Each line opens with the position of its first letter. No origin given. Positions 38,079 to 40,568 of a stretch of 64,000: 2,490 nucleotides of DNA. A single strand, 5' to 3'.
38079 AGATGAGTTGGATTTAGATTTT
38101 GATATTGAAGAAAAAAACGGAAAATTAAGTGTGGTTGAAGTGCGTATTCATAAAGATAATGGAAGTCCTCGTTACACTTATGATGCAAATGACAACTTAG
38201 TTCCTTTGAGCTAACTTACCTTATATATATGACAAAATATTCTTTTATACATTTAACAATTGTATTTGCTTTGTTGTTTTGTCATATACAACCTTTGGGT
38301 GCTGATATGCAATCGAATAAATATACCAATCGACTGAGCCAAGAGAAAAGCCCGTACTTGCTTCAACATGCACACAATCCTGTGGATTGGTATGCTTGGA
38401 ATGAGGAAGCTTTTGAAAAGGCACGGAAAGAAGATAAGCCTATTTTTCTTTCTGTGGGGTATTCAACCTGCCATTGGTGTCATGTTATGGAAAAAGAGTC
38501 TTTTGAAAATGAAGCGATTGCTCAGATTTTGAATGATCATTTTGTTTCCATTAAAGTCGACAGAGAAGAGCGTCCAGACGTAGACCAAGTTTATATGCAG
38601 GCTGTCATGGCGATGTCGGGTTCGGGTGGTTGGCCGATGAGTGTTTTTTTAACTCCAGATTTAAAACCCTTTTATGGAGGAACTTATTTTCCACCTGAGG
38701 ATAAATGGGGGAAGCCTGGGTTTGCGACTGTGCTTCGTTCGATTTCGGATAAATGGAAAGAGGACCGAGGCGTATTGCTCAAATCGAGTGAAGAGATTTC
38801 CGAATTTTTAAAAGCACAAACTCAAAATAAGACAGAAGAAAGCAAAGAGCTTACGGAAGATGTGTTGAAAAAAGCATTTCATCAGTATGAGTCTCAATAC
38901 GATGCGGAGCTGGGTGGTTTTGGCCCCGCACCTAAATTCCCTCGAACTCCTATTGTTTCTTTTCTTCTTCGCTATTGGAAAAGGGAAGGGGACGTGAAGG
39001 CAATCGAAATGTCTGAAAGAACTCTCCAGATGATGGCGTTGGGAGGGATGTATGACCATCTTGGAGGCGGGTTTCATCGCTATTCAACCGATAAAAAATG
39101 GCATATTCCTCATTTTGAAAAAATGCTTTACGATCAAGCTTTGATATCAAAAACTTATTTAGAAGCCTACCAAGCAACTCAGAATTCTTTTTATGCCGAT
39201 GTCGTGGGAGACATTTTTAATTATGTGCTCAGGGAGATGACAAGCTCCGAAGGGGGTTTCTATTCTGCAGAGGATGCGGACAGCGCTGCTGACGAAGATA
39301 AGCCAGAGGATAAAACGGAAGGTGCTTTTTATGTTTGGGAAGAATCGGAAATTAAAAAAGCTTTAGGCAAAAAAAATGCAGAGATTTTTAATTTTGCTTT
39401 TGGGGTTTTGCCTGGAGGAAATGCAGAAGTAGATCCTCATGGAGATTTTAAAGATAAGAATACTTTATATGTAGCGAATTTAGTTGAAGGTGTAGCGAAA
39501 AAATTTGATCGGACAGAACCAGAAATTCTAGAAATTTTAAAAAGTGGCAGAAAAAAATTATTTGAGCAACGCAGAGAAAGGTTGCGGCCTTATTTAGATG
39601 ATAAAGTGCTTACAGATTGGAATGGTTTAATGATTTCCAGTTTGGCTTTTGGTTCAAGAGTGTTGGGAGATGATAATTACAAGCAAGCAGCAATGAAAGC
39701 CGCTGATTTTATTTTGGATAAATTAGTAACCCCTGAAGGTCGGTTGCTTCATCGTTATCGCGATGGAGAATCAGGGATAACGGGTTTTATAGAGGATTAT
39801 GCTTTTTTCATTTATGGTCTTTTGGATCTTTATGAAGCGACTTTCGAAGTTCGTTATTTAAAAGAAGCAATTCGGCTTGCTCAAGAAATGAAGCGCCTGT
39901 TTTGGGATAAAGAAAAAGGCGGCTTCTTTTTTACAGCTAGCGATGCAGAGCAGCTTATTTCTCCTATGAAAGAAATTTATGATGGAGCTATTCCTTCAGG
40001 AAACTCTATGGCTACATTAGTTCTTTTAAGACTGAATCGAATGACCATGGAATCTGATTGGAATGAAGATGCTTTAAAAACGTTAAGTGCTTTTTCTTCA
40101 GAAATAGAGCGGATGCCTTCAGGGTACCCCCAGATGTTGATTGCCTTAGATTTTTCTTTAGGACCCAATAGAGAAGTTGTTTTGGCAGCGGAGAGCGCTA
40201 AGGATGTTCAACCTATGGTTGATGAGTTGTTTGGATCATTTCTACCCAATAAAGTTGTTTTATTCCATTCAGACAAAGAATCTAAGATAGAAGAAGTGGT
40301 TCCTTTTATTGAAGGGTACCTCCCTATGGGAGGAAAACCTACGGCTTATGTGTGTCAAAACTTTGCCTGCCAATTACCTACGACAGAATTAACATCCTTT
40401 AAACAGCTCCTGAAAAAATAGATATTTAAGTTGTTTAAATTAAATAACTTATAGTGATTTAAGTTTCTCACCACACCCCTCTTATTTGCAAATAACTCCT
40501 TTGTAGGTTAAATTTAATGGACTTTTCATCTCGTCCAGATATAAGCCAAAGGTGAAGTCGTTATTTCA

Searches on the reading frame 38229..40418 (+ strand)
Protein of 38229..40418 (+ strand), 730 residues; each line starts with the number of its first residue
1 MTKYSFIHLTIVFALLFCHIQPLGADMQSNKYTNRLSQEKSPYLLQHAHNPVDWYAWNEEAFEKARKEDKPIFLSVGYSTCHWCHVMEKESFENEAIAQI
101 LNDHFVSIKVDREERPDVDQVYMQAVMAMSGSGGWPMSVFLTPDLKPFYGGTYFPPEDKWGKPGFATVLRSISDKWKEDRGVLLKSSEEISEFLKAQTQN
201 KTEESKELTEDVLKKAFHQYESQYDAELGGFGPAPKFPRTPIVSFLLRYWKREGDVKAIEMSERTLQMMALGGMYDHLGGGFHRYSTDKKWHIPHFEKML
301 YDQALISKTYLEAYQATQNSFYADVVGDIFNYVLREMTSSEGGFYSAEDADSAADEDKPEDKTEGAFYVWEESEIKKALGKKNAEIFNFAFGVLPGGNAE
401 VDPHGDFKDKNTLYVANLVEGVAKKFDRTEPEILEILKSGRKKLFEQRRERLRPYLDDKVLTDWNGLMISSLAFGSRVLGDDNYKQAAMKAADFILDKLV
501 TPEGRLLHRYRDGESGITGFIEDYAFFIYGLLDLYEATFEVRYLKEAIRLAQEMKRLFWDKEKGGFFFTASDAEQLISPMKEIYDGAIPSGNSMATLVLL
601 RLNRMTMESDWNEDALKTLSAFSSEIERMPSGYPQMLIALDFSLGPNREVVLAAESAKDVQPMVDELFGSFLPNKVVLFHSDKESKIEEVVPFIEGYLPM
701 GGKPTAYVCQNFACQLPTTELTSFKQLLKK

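Call 14: search_protein_families(library=pfam, max_evalue=0.001, proteins=[window:38229-40418:+])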
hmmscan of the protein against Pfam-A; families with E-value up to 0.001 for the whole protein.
window:38229-40418:+ (730 aa): 5 families
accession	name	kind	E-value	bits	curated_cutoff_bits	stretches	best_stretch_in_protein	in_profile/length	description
PF03190.21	Thioredox_DsbH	-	7.3e-81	270.3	27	1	33-194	1-162/163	Protein of unknown function, DUF255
PF13899.12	Thioredoxin_7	-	7.9e-13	48.8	27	1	53-143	1-83/83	Thioredoxin-like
PF07470.19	Glyco_hydro_88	-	2.7e-06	27.1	26.6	0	293-347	68-121/352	Glycosyl Hydrolase Family 88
PF13098.12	Thioredoxin_2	-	4.2e-05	24.3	27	1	65-146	1-86/104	Thioredoxin-like domain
PF06917.19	Pectate_lyase_2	-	0.00049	19.3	26.6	0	525-572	406-450/491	Periplasmic pectate lyase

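Call 18: list_cluster_members(proteins=[P0001, window:38229-40418:+])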
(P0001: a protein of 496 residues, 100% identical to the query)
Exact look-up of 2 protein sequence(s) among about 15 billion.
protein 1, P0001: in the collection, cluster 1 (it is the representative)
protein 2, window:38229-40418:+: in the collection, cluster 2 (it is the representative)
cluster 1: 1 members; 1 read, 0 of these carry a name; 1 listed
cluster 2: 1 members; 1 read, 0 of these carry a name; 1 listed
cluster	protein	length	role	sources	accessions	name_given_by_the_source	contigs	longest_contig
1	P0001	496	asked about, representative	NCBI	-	-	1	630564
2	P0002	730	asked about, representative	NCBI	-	-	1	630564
